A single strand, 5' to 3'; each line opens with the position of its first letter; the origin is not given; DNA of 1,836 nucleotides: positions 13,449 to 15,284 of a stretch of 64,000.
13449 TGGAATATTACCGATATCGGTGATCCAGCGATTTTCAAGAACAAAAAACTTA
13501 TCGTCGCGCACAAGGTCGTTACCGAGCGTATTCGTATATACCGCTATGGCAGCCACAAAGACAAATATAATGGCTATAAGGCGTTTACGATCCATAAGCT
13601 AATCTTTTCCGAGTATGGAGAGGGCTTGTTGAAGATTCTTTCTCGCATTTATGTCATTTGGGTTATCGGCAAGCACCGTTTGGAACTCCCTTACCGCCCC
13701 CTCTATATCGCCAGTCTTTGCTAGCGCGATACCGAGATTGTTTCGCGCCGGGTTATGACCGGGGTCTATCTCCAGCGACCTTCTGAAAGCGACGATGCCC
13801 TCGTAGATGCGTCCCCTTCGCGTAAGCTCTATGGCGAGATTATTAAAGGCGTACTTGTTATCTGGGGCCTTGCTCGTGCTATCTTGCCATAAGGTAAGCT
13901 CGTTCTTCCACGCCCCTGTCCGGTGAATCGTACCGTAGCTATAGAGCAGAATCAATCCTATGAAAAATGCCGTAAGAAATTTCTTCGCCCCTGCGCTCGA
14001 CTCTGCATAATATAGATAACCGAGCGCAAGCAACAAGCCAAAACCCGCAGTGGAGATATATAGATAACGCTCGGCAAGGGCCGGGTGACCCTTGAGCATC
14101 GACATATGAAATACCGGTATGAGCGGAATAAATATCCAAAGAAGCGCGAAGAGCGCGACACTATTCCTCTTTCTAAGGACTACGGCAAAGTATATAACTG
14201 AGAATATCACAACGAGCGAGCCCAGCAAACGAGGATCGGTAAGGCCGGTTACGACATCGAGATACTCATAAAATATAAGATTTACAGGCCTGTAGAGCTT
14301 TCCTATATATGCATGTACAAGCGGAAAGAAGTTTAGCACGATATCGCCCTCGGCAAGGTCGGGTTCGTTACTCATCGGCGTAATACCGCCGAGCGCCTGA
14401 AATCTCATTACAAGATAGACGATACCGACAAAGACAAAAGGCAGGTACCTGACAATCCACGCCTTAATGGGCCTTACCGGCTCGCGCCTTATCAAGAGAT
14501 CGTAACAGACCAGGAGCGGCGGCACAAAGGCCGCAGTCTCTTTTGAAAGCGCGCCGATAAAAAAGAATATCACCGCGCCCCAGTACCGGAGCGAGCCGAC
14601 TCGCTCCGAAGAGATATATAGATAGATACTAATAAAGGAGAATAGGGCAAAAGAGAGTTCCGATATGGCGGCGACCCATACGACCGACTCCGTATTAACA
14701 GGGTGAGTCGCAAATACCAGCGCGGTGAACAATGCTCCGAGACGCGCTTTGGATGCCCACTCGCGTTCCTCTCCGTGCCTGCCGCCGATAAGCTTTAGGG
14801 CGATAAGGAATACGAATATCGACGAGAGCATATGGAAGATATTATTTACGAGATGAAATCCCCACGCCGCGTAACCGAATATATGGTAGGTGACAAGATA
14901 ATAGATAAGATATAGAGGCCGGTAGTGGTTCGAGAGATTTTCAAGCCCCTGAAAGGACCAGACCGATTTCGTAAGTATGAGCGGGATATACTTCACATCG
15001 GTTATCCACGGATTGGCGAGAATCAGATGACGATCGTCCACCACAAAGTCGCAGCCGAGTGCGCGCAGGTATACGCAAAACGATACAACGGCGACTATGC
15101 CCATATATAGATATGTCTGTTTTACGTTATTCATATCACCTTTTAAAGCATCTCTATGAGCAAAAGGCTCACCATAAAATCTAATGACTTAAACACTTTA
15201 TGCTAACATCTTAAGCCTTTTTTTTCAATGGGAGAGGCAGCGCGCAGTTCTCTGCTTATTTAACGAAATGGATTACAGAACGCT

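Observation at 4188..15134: Array of six TMTC-like (GT-C type membrane domain + TPR) paralogues around a lipid-linked sugar donor synthase: candidate bacterial multi-enzyme O-glycosylation system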

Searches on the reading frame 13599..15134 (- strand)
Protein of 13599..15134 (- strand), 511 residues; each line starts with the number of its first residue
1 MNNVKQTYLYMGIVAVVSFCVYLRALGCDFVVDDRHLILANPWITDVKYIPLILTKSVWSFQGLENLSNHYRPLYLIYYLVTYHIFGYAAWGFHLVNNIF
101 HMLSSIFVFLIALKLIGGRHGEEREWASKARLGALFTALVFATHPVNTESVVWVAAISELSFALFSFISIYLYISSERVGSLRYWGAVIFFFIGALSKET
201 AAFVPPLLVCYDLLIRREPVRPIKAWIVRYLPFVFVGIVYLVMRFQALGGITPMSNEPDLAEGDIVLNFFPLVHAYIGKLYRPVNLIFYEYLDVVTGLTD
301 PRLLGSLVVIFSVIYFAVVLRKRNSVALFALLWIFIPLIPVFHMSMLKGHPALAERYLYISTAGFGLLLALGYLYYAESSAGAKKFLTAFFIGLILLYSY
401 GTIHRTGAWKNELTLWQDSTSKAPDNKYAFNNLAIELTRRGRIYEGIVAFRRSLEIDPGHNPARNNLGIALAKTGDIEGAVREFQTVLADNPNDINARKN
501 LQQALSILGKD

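Call 5: search_protein_families(library=pfam, proteins=[window:13599-15134:-], max_evalue=0.01)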
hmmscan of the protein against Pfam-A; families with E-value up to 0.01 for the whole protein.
window:13599-15134:- (511 aa): 11 families
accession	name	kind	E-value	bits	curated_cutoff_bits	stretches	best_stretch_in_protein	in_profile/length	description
PF07719.23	TPR_2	-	8.8e-09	35.3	27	1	464-494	4-34/34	Tetratricopeptide repeat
PF13431.12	TPR_17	-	1.6e-07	31.4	24.4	0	449-481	1-33/34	Tetratricopeptide repeat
PF00515.34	TPR_1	-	2.2e-07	30.8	27.8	1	429-459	3-33/34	Tetratricopeptide repeat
PF14559.12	TPR_19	-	9.8e-07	29.5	25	1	445-504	9-67/68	Tetratricopeptide repeat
PF13428.12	TPR_14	-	0.00015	22.5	23.5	0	467-503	7-43/44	Tetratricopeptide repeat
PF13371.12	TPR_9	-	0.00021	21.6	35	1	451-498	19-66/73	Tetratricopeptide repeat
PF13374.12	TPR_10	-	0.0004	20.8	27.5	0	463-489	4-30/42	Tetratricopeptide repeat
PF13414.12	TPR_11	-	0.0028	17.7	26.8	0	470-501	3-34/42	TPR repeat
PF14561.12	TPR_20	-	0.0035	18.1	25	0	448-510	9-73/90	Tetratricopeptide repeat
PF13432.12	TPR_16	-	0.0066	17.3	32.7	0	433-494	3-64/65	Tetratricopeptide repeat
PF13424.12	TPR_12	-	0.009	16.6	30.1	0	430-489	6-73/77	Tetratricopeptide repeat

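Call 6: search_protein_families(library=ncbifam, proteins=[window:13599-15134:-], max_evalue=0.01)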
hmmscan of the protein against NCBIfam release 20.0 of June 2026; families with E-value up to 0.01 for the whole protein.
window:13599-15134:- (511 aa): 9 families
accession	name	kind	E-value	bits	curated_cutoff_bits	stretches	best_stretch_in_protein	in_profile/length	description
TIGR02917.1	PEP_TPR_lipo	equivalog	8.8e-08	30.5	312.2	1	418-501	456-539/899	XrtA/PEP-CTERM system TPR-repeat protein PrsT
NF040959.1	MamA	equivalog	3.1e-07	30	200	1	405-509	49-153/204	magnetosome protein MamA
NF008391.2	PRK11189.1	equivalog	1e-05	25.2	250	1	417-494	89-166/297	lipoprotein NlpI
NF033758.1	gliding_GltE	equivalog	2.8e-05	23.3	225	1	430-501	89-160/411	adventurous gliding motility TPR repeat lipoprotein GltE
NF033762.1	social_mot_Tgl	equivalog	8.7e-05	22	225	1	431-502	35-107/252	social motility TPR repeat lipoprotein Tgl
NF047507.1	TPR_BatC_Lepto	exception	0.00052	19.6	175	1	425-502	57-137/214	TPR repeat-containing protein BatC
TIGR02521.1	type_IV_pilW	equivalog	0.00064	19.3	154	1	422-491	60-129/234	type IV pilus biogenesis/stability protein PilW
TIGR03939.1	PGA_TPR_OMP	equivalog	0.00091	17.5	366.65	1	407-508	100-201/800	poly-beta-1,6 N-acetyl-D-glucosamine export porin PgaA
NF033920.0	C39_PA2778_fam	equivalog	0.0047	16.4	150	1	402-486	165-249/255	PA2778 family cysteine peptidase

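Call 9: search_protein_families(library=pfam, proteins=[window:13863-15134:-], max_evalue=10)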
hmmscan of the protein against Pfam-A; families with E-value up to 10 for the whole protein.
seq(424 aa): 1 family
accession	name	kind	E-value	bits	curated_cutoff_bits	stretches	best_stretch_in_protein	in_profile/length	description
PF19770.4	DUF6256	-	0.029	14.9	25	1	344-397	28-81/109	Family of unknown function (DUF6256)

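Call 11: find_homologous_proteins(query=window:13863-15134:-, max_evalue=0.001)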
Query seq(424 aa) (424 aa): 236 proteins with E <= 0.001 among 8000 candidates; the best 120 are listed.
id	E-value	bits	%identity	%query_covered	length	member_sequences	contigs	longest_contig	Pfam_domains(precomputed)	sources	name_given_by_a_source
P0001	8.3e-271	916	100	98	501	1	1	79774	PF14559.13,PF13431.13,PF00515.35,PF07719.24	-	-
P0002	1.6e-151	523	58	100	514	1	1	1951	PF13431.13,PF13414.13,PF00515.35,PF13424.13,PF13432.13,PF13181.13,PF07719.24,PF13374.13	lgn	-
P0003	8.4e-151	521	58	100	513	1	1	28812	PF13431.13,PF00515.35,PF13424.13,PF13432.13,PF07719.24,PF13374.13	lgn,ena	-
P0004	8.3e-148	511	56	100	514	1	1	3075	PF13431.13,PF13414.13,PF00515.35,PF13424.13,PF13432.13,PF07719.24,PF13374.13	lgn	-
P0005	1.3e-147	511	56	100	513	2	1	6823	PF14559.13,PF13431.13,PF13414.13,PF00515.35,PF13424.13,PF13432.13,PF07719.24,PF13374.13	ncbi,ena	-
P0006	5.9e-143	495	56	98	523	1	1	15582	PF14559.13,PF13431.13,PF13414.13,PF13371.13,PF00515.35,PF13432.13,PF13181.13,PF07719.24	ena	-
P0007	1.2e-136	474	55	98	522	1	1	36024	PF14559.13,PF13431.13,PF13414.13,PF00515.35,PF13432.13,PF07719.24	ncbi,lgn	-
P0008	4.3e-136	473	53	98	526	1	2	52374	PF14559.13,PF13431.13,PF13414.13,PF00515.35,PF13432.13,PF13428.13,PF13181.13,PF07719.24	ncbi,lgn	-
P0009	2.2e-134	467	54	98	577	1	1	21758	PF14559.13,PF13431.13,PF13414.13,PF00515.35,PF13432.13,PF07719.24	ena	-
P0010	1.1e-86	310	43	97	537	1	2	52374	PF14559.13,PF13431.13,PF13414.13,PF00515.35,PF13424.13,PF13432.13,PF13181.13,PF07719.24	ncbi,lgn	-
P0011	1.3e-86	310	43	97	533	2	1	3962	PF13414.13,PF00515.35,PF13432.13,PF13181.13,PF07719.24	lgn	-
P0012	1.0e-78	284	38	100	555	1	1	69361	PF13431.13,PF13414.13,PF13176.13,PF13428.13,PF14559.13,PF13371.13,PF00515.35,PF13424.13,PF13432.13,PF13181.13,PF07719.24,PF13174.13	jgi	jgi:hypothetical protein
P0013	1.1e-78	283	40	97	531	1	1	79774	PF13414.13,PF00515.35,PF13432.13,PF07719.24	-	-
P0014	6.3e-78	281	37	99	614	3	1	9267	PF13431.13,PF23914.2,PF13414.13,PF13176.13,PF13428.13,PF14559.13,PF24575.2,PF13371.13,PF00515.35,PF13424.13,PF21033.5,PF13432.13,PF06552.19,PF13181.13,PF14561.13,PF07719.24,PF13174.13,PF20308.5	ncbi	-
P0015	1.1e-77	280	38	99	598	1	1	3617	PF13431.13,PF23914.2,PF13414.13,PF13176.13,PF13428.13,PF13374.13,PF07721.21,PF14559.13,PF13371.13,PF17874.8,PF00515.35,PF13424.13,PF21033.5,PF13432.13,PF13429.13,PF13181.13,PF07719.24,PF13174.13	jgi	-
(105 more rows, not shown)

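Call 12: search_solved_structures(query=A2, max_evalue=10, show_alignments=3)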
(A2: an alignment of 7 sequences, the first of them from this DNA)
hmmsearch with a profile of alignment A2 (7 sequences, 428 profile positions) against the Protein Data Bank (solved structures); distinct sequences matched with E-value up to 10: 0.

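Call 29: find_encoding_contigs(protein=P0008, flank=10000, max_places=3)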
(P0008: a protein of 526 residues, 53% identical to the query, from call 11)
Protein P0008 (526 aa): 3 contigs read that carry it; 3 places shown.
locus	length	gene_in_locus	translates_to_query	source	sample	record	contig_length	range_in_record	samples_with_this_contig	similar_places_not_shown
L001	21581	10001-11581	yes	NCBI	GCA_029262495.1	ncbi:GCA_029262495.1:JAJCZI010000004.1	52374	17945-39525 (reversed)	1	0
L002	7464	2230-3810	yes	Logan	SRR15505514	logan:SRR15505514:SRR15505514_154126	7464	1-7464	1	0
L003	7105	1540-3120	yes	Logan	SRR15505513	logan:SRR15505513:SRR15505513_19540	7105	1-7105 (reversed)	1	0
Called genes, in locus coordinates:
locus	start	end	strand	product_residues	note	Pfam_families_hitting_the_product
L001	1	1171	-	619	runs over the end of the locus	PF04348:LppC, PF13458:Peripla_BP_6, PF01094:ANF_receptor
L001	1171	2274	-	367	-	PF00226:DnaJ, PF01556:DnaJ_C, PF00684:DnaJ_CXXCXGXG, PF27439:DnaJ_C_2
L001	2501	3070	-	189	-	PF01025:GrpE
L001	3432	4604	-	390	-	PF04055:Radical_SAM, PF06969:HemN_C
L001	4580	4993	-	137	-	PF00571:CBS (faint)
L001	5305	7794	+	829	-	PF00483:NTP_transferase, PF24894:Hexapep_GlmU, PF25084:LbH_EIF2B, PF25087:GMPPB_C, PF25247:LbH_GLGC, PF24894:Hexapep_GlmU, PF25087:GMPPB_C, PF02878:PGM_PMM_I, +5 more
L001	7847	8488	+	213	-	PF00753:Lactamase_B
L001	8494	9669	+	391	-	PF02441:Flavoprotein, PF04127:DFP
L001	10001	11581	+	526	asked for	PF13432:TPR_16 (faint), PF13428:TPR_14 (faint), PF00515:TPR_1 (faint), PF07719:TPR_2 (faint), PF13181:TPR_8 (faint), PF13414:TPR_11 (faint), PF14559:TPR_19, PF13431:TPR_17 (weak)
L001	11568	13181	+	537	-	PF13424:TPR_12 (faint), PF13181:TPR_8 (faint), PF13414:TPR_11, PF13431:TPR_17 (faint), PF13432:TPR_16 (weak), PF14559:TPR_19 (weak), PF00515:TPR_1 (weak), PF07719:TPR_2 (weak)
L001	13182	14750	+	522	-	PF07719:TPR_2 (faint), PF13414:TPR_11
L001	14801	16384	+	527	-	PF07719:TPR_2 (faint)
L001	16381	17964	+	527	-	PF13231:PMT_2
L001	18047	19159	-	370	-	PF04055:Radical_SAM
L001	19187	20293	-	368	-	PF13641:Glyco_tranf_2_3, PF00535:Glycos_transf_2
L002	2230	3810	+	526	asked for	PF13432:TPR_16 (faint), PF13428:TPR_14 (faint), PF00515:TPR_1 (faint), PF07719:TPR_2 (faint), PF13181:TPR_8 (faint), PF13414:TPR_11 (faint), PF14559:TPR_19, PF13431:TPR_17 (weak)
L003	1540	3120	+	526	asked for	PF13432:TPR_16 (faint), PF13428:TPR_14 (faint), PF00515:TPR_1 (faint), PF07719:TPR_2 (faint), PF13181:TPR_8 (faint), PF13414:TPR_11 (faint), PF14559:TPR_19, PF13431:TPR_17 (weak)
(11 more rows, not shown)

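Call 30: find_encoding_contigs(protein=P0003, flank=10000, max_places=3)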
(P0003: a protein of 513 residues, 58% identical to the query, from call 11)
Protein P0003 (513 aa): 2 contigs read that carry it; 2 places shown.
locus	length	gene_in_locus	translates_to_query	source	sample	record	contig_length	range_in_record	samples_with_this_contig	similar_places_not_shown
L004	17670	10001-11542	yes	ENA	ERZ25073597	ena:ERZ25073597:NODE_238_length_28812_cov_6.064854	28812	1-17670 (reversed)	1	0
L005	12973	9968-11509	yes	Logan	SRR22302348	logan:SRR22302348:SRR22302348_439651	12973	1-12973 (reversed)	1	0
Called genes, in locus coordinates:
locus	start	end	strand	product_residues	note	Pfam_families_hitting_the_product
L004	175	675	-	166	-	-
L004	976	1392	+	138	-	PF13442:Cytochrome_CBB3 (weak), PF00034:Cytochrom_C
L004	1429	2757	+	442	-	PF00115:COX1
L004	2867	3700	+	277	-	PF07728:AAA_5, PF08406:CbbQ_C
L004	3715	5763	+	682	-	PF00092:VWA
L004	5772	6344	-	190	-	PF00027:cNMP_binding, PF13545:HTH_Crp_2 (weak)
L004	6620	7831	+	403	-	-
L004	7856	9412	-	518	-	PF13426:PAS_9, PF00989:PAS, PF08448:PAS_4, PF13188:PAS_8, PF13426:PAS_9, PF08447:PAS_3, PF00989:PAS, PF13426:PAS_9, +5 more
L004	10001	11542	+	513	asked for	PF13374:TPR_10 (faint), PF00515:TPR_1 (faint), PF07719:TPR_2 (faint), PF13424:TPR_12 (weak), PF13431:TPR_17 (faint), PF13432:TPR_16 (weak)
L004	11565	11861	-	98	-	PF07883:Cupin_2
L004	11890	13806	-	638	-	PF00005:ABC_tran, PF00931:NB-ARC (faint), PF02463:SMC_N (faint), PF13555:AAA_29 (faint), PF13304:AAA_21 (faint), PF13521:AAA_28 (faint), PF12848:ABC_tran_Xtn, PF00005:ABC_tran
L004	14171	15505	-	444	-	PF01595:CNNM, PF00571:CBS, PF03471:CorC_HlyC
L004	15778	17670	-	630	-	?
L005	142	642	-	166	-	-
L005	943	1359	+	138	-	PF13442:Cytochrome_CBB3 (weak), PF00034:Cytochrom_C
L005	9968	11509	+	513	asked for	PF13374:TPR_10 (faint), PF00515:TPR_1 (faint), PF07719:TPR_2 (faint), PF13424:TPR_12 (weak), PF13431:TPR_17 (faint), PF13432:TPR_16 (weak)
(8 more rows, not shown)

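Call 34: predict_structure(alignment_id=A3)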
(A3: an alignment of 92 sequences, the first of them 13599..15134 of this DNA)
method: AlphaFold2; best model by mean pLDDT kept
length: 511 residues; sequences in the alignment: 92
mean_pLDDT: 95.3   pTM: 0.94
mean pLDDT of the five models: 95.3, 94.9, 94.7, 94.6, 94.5
residues with pLDDT >= 90: 461; 70-90: 41; 50-70: 9; < 50: 0
segments of 3 or more residues with pLDDT < 50: none
pLDDT, mean of each block of 10 residues (from residue 1): 90 99 98 96 98 95 79 97 98 99 99 91 86 98 98 98 99 97 98 97 98 96 97 98 92 67 91 96 95 92 96 97 97 97 88 94 98 95 96 98 98 98 96 98 99 97 98 98 98 97 97 76
secondary structure, 60 per line:
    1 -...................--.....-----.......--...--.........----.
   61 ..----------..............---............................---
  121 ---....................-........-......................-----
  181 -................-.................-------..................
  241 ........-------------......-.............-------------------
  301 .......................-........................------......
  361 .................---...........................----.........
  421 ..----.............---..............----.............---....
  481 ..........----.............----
elements in order: H2-20 H23-27 H33-39 H47-55 H73-86 H90-117 H124-143 H145-152 H154-175 H182-197 H199-215 H223-248 H262-267 H269-281 H301-323 H325-348 H355-377 H381-407 H412-422 H427-439 H443-456 H461-473 H477-490 H495-507

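Call 36: fold_search(model_id=the predicted structure, library=pdb)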
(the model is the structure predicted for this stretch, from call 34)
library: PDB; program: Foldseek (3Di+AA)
matches with E <= 10: 1104; with E <= 0.001: 5
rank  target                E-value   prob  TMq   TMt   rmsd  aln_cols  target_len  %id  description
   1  5f15                  2.3e-04  1.00  0.42  0.40  15.3       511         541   13  Crystal Structure of ArnT from Cupriavidus metallidurans bound to Undecaprenyl phosphate (released 2016-02-17)
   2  6s7t_A                3.5e-04  1.00  0.44  0.33  14.8       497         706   14  Cryo-EM structure of human oligosaccharyltransferase complex OST-B (released 2019-12-18)
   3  8age_A                5.2e-04  1.00  0.42  0.35  12.2       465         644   14  Structure of yeast oligosaccharylransferase complex with acceptor peptide bound (released 2022-12-07)
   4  6ftg_5                6.0e-04  1.00  0.41  0.33  15.6       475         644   13  Subtomogram average of OST-containing ribosome-translocon complexes from canine rough microsomal membranes (released 2018-03-21)
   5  1w3b_A                9.6e-04  1.00  0.21  0.27  25.6       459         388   16  The superhelical TPR domain of O-linked GlcNAc transferase reveals structural similarities to importin alpha. (released 2004-09-09)
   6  6vfh_A                1.7e-03  1.00  0.18  0.71   6.2       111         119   27  De novo designed tetrahedral nanoparticle T33_dn10 (released 2020-08-12)
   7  6v8e_B                1.9e-03  1.00  0.18  0.76   6.5       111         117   29  Computationally designed C3-symmetric homotrimer from TPR repeat protein (released 2020-08-12)
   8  6v8e_D                2.0e-03  1.00  0.18  0.75   6.6       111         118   29  Computationally designed C3-symmetric homotrimer from TPR repeat protein (released 2020-08-12)
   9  6v8e_A                2.1e-03  1.00  0.18  0.74   6.6       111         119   29  Computationally designed C3-symmetric homotrimer from TPR repeat protein (released 2020-08-12)
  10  8agc_A                2.1e-03  1.00  0.44  0.34  12.3       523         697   13  Structure of yeast oligosaccharylransferase complex with lipid-linked oligosaccharide and non-acceptor peptide bound (released 2022-12-07)
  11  6eou                  2.1e-03  1.00  0.20  0.29  23.7       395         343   14  O-GlcNAc transferase TPR domain with the intellectual disability associated mutation L254F (released 2018-05-09)
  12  5ezm                  2.2e-03  1.00  0.41  0.40  12.2       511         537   15  Crystal Structure of ArnT from Cupriavidus metallidurans in the apo state (released 2016-02-17)
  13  7yea_A                2.3e-03  1.00  0.22  0.12  28.8       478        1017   14  Human O-GlcNAc transferase Dimer (released 2023-07-12)
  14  6ezn_F                2.4e-03  1.00  0.42  0.34  13.7       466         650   14  Cryo-EM structure of the yeast oligosaccharyltransferase (OST) complex (released 2018-01-17)
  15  9qhb                  3.0e-03  1.00  0.20  0.36  18.3       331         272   16  Crystal structure of 16-repeat CTPR protein with eliminated coordination sites (released 2025-10-22)
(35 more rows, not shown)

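Call 53: find_related_loci(query=A4, collection=genome_contigs, flank=10000)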
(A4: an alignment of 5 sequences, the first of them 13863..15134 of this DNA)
Query A4 (424 aa) in genome_contigs; peptide patterns used: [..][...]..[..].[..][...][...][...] (x = any residue, [..] = any of these).
19 stretches matched a pattern; 15 encode a relative of the query (tblastn E <= 1e-3); 15 distinct loci.
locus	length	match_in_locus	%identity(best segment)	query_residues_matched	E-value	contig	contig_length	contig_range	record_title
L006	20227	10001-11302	37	14-424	7e-77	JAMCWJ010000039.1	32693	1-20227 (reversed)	MAG: Nitrospirae bacterium isolate FK_Sedi_B_Bin.60 NODE_4010_length_32693_cov_5.82267, whole genome shotgun sequence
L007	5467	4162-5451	35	13-423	3e-64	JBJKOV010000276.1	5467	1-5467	MAG: Thermodesulfovibrionales bacterium isolate Bin_104 S1Ck127_1723710_flag_0_multi_8.6504_len_5467, whole genome shotg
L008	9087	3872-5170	34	13-423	2e-62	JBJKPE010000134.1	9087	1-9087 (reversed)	MAG: Thermodesulfovibrionales bacterium isolate Bin_113 S1Ck127_1723564_flag_0_multi_21.9766_len_9087, whole genome shot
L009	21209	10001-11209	36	18-424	5e-59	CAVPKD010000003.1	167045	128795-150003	MAG: Nitrospirota bacterium isolate MFD10007.bin.2.19 genome assembly, contig: contig_18044, whole genome shotgun sequen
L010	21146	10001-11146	24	3-374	2e-22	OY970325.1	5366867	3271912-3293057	MAG: uncultured Armatimonadetes bacterium isolate MFD05942.bin.1.84 genome assembly, chromosome: 1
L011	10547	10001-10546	31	19-208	4e-21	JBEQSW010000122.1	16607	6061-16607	MAG: Myxococcales bacterium isolate MAG_Dt_36 k247_1906450, whole genome shotgun sequence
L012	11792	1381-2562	28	13-424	1e-18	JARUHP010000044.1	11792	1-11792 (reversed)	Deltaproteobacteria bacterium IMCC39146 NODE_46_length_11792_cov_56.675011, whole genome shotgun sequence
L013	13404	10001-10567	29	21-212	3e-16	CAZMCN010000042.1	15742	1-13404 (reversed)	MAG TPA_asm: uncultured Pirellulales bacterium isolate binchicken_co334_339 genome assembly, contig: NODE_6497_length_15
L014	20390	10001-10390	30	69-217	2e-14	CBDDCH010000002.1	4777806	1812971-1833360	MAG: Bryobacterales bacterium isolate cc836ffa-3932-4d0a-8618-ffc7346cf193 genome assembly, contig: contig_2, whole geno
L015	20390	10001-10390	30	69-217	7e-14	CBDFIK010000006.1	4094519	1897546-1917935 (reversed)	MAG: Bryobacterales bacterium isolate ee5020dd-fb21-4a65-a252-f506cf0156f0 genome assembly, contig: contig_6, whole geno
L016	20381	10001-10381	29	72-217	2e-12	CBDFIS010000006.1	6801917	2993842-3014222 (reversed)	MAG: Bryobacterales bacterium isolate bc932d13-f3e1-476a-a82d-8314761e2f96 genome assembly, contig: contig_6, whole geno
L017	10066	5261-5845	29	11-221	1e-11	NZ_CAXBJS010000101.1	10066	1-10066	MAG: uncultured Arenimonas sp. isolate ERR2762108_binner123_Refined_73 ERZ3421638.7697, whole genome shotgun sequence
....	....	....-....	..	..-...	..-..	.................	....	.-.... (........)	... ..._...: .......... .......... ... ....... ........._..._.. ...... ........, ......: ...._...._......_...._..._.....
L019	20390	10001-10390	30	69-217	1e-9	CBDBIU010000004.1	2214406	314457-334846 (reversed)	MAG: Bryobacterales bacterium isolate c0d70fe0-7d92-4c0b-a5a7-28c2e51c0e26 genome assembly, contig: contig_4, whole geno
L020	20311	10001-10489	29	47-221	1e-4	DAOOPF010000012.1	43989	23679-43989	MAG TPA_asm: bacterium isolate AMR_MDS_2604 NODE_965_length_43989_cov_13.150043, whole genome shotgun sequence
